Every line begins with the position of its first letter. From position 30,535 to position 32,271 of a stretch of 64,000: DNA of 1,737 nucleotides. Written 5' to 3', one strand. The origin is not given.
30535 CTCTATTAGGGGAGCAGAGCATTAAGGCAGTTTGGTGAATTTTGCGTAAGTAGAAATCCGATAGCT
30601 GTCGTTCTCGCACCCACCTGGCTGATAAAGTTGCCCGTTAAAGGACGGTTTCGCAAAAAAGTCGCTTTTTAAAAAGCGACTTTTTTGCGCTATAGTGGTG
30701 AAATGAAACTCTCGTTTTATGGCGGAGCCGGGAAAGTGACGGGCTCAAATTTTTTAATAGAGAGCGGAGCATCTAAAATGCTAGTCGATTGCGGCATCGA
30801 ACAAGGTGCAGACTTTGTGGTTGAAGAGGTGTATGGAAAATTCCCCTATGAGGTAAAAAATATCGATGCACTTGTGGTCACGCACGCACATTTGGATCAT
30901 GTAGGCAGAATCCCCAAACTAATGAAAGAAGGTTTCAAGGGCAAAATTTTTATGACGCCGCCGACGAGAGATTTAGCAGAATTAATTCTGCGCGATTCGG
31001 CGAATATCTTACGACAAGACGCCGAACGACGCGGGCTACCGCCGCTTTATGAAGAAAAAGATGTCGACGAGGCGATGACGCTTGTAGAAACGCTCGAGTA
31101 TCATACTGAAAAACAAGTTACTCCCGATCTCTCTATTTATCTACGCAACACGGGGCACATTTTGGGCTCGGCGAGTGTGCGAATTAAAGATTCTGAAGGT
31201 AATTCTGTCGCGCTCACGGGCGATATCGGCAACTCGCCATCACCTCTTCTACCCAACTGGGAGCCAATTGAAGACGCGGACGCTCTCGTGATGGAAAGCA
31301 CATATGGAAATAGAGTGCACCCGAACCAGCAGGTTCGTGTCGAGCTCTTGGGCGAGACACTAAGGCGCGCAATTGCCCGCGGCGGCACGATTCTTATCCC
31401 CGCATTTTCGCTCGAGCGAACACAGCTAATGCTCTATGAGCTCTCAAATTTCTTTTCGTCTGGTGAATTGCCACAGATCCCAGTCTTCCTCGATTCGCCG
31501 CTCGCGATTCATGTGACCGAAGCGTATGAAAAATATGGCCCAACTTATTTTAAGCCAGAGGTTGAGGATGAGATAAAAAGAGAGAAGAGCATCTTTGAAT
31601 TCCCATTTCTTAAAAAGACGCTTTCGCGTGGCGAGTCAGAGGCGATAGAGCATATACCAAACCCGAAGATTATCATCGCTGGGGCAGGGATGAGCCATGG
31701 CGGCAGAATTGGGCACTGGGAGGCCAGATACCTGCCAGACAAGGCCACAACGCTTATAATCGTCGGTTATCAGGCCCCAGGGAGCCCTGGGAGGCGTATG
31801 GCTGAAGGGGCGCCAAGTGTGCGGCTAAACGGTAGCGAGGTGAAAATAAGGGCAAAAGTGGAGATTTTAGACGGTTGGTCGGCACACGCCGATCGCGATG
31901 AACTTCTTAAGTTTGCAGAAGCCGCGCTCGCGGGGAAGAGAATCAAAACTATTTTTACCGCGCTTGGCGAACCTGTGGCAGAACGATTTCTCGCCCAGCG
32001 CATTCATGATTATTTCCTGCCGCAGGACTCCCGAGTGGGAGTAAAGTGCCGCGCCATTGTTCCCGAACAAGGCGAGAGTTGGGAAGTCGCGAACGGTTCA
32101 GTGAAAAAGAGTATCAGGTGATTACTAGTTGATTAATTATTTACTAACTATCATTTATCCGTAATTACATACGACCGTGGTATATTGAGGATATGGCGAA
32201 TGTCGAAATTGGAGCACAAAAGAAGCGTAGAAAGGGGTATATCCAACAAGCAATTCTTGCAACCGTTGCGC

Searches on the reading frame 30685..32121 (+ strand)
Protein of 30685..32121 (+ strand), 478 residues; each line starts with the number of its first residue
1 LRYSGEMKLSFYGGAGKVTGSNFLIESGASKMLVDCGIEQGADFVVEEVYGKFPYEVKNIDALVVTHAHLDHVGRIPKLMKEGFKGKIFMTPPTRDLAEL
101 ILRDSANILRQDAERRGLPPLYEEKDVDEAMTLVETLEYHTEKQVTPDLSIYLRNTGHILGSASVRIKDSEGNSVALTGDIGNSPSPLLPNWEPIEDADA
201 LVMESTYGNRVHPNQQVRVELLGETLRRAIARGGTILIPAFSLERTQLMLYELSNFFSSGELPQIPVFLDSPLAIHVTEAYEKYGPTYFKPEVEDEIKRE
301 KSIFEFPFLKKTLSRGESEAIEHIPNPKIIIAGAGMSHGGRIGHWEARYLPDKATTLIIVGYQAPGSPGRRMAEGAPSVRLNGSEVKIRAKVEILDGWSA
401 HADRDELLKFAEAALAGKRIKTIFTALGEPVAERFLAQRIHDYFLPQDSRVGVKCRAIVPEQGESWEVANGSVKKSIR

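Call 15: search_protein_families(library=pfam, proteins=[window:30685-32121:+], max_evalue=0.001)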
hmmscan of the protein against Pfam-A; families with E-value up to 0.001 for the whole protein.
window:30685-32121:+ (478 aa): 6 families
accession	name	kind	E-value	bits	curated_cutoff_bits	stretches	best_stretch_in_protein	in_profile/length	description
PF10996.14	Beta-Casp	-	1.9e-27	96.6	27.7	1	246-372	1-120/120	Beta-Casp domain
PF00753.33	Lactamase_B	-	9.5e-13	49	22.7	1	19-88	5-72/196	Metallo-beta-lactamase superfamily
PF16661.11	Lactamase_B_6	-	2.3e-09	37.3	27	1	25-172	2-154/193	Metallo-beta-lactamase superfamily domain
PF12706.13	Lactamase_B_2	-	5.6e-07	29.8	27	1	32-207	3-166/200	Beta-lactamase superfamily domain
PF07521.17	RMMBL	-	7.2e-07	29.6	21.6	1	386-441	2-53/63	Zn-dependent metallo-hydrolase RNA specificity domain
PF23023.1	Anti-Pycsar_Apyc1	-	0.00047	20.2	50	1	16-165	16-153/250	Anti-Pycsar protein Apyc1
